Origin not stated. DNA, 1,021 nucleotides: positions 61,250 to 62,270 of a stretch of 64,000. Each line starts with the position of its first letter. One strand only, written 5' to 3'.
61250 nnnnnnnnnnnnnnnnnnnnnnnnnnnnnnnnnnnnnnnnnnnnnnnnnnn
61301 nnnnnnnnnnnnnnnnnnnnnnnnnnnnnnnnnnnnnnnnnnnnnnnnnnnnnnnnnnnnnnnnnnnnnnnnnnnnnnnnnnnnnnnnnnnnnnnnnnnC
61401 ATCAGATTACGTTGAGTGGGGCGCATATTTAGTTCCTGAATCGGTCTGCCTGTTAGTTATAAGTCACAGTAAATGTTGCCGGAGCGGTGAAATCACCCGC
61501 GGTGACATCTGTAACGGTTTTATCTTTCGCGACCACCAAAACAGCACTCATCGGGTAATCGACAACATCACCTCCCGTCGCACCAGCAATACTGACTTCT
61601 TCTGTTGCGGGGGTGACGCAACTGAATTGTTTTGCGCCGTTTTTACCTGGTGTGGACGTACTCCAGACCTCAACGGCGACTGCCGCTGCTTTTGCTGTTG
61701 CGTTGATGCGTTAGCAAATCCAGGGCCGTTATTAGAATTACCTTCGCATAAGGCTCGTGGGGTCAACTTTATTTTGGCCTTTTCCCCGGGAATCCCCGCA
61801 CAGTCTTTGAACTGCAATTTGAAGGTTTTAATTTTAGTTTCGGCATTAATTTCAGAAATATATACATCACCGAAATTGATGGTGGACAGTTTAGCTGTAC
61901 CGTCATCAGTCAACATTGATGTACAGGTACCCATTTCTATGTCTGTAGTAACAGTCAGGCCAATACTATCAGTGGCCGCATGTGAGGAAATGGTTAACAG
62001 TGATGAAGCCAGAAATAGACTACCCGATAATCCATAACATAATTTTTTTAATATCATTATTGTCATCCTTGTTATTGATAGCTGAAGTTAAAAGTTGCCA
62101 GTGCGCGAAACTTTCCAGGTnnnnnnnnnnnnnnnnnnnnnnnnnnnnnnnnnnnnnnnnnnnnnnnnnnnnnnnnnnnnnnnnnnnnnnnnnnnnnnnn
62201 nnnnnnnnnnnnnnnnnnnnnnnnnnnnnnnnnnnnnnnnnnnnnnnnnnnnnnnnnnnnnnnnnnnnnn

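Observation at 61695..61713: yadL is frameshifted by a single missing nucleotide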

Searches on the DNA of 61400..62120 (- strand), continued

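Call 14: get_annotated_region(hit=H34, flank=6000)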
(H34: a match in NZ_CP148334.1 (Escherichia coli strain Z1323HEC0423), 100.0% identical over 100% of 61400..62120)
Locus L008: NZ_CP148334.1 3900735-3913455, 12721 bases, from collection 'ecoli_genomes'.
description: Escherichia coli strain Z1323HEC0423 chromosome, complete genome
organism: Escherichia coli strain Z1323HEC0423 (NCBI taxid 562)
replicon: chromosome; assembly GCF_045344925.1
host: Homo sapiens; source: -; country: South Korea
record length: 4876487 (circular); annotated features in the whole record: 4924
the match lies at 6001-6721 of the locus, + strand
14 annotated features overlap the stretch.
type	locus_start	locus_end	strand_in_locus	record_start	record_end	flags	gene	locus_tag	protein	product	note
CDS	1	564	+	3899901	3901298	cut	pcnB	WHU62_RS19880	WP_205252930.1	polynucleotide adenylyltransferase PcnB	-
CDS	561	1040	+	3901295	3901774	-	folK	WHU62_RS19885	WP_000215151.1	2-amino-4-hydroxy-6-hydroxymethyldihydropteridine diphosphokinase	-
CDS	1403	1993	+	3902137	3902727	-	-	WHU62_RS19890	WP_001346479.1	fimbrial protein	-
CDS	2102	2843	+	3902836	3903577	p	-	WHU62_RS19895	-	fimbrial chaperone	frameshifted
CDS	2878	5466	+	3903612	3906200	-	-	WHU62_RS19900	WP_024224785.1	outer membrane usher protein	-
CDS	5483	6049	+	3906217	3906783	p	-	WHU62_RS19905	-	fimbrial protein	internal stop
CDS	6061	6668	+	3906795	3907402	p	yadL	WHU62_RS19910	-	fimbrial-like protein YadL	frameshifted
CDS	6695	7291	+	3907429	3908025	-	-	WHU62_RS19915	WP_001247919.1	fimbrial-like protein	-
CDS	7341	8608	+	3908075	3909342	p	-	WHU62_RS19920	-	fimbrial-like adhesin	frameshifted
CDS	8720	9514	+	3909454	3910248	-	panB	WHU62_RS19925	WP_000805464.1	3-methyl-2-oxobutanoate hydroxymethyltransferase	-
CDS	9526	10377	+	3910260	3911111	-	panC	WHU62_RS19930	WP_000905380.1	pantoate--beta-alanine ligase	-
CDS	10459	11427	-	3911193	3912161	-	rpnC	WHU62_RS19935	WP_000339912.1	Rpn family recombination-promoting nuclease/putative transposase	-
CDS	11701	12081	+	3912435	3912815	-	panD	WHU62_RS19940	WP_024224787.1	aspartate 1-decarboxylase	-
CDS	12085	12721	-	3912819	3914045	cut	yadE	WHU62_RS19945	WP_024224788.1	polysaccharide deacetylase family protein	-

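Call 26: search_dna_similar(query=window:61667-61736:-, collection=ecoli_genomes, mode=near, max_rows=20, rows=best)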
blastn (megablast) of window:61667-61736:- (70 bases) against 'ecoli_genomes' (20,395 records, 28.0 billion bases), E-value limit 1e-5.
Records with a match: 91; places in all: 91; records where one place covers at least 80% of the query: 91.
Genomes with a match: 91 of 5426; with a place that covers at least 80% of the query: 91. Places per genome that has any: lowest 1, median 1, highest 1. On chromosomes: 91 places; on plasmids: 0.
Best place of each record, by identity: >=99% 10; 95-99% 81.
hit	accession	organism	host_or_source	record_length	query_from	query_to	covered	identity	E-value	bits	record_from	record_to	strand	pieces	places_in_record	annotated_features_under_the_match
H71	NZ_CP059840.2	Escherichia coli strain E2348/69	Homo sapiens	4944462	1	70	100%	100.0%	6e-28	130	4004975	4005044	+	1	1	yadL: fimbrial-like protein YadL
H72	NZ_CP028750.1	Escherichia coli strain A25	monkey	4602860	1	70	100%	100.0%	6e-28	130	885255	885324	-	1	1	yadL: fimbrial-like protein YadL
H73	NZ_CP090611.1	Escherichia coli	pig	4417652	1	70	100%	100.0%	6e-28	130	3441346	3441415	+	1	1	yadL: fimbrial-like protein YadL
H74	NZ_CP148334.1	Escherichia coli strain Z1323HEC0423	Homo sapiens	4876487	1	70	100%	100.0%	6e-28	130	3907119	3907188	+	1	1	yadL: fimbrial-like protein YadL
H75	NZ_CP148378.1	Escherichia coli strain Z1323HEC0067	Homo sapiens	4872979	1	70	100%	100.0%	6e-28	130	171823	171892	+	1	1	yadL: fimbrial-like protein YadL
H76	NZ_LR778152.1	Escherichia coli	water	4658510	1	70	100%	100.0%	6e-28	130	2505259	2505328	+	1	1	yadL: fimbrial-like protein YadL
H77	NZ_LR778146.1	Escherichia coli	soil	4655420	1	70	100%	100.0%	6e-28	130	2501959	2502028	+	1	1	yadL: fimbrial-like protein YadL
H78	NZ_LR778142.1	Escherichia coli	soil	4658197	1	70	100%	100.0%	6e-28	130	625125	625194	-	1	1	yadL: fimbrial-like protein YadL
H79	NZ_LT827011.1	Escherichia coli O127:H6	Homo sapiens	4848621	1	70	100%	100.0%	6e-28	130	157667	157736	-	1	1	yadL: fimbrial-like protein YadL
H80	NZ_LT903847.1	Escherichia coli O127:H6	Homo sapiens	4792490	1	70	100%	100.0%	6e-28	130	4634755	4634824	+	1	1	yadL: fimbrial-like protein YadL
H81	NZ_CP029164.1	Escherichia coli strain 104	chicken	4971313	1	70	100%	98.6%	3e-26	124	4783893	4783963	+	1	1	yadL: fimbrial-like protein YadL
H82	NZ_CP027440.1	Escherichia coli strain 2012C-4502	Homo sapiens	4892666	1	70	100%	98.6%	3e-26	124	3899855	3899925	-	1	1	yadL: fimbrial-like protein YadL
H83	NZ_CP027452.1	Escherichia coli strain 2014C-3338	Homo sapiens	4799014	1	70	100%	98.6%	3e-26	124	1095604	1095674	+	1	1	yadL: fimbrial-like protein YadL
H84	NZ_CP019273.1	Escherichia coli strain 13P477T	pig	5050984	1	70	100%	98.6%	3e-26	124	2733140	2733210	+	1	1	yadL: fimbrial-like protein YadL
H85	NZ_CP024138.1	Escherichia coli strain 14EC020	clinical patient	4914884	1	70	100%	98.6%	3e-26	124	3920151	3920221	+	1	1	yadL: fimbrial-like protein YadL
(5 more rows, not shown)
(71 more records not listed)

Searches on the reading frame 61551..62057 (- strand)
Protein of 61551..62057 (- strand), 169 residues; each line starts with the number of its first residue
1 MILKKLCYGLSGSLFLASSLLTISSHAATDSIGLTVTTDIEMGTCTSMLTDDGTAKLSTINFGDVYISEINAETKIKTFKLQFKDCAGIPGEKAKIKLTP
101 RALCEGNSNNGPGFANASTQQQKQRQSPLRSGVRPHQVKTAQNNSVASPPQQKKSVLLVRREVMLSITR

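Call 24: search_protein_families(proteins=[window:61551-62057:-], library=ncbifam)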
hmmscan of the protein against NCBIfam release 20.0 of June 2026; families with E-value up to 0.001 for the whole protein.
seq(169 aa): 6 families
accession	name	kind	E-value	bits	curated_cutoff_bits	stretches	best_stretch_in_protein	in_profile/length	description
NF011797.0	PRK15263.1-3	equivalog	2.6e-72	242.7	206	1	1-124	4-127/204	fimbrial-like protein YadL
NF011795.0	PRK15263.1-1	equivalog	9.2e-52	176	392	1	1-125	1-125/200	fimbrial-like protein YadL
NF011798.0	PRK15263.1-4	equivalog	4.8e-26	91.9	372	1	16-126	19-129/204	fimbrial protein StaE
NF011796.0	PRK15263.1-2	equivalog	2.3e-25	89.5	213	1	13-119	13-118/193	putative fimbrial protein StaE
NF011799.0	PRK15263.1-5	equivalog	1.8e-19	70.4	414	1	25-121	24-121/201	putative fimbrial protein StaE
NF011794.0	PRK15262.1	equivalog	8.2e-06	25.5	132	1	16-104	14-107/200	fimbrial-like protein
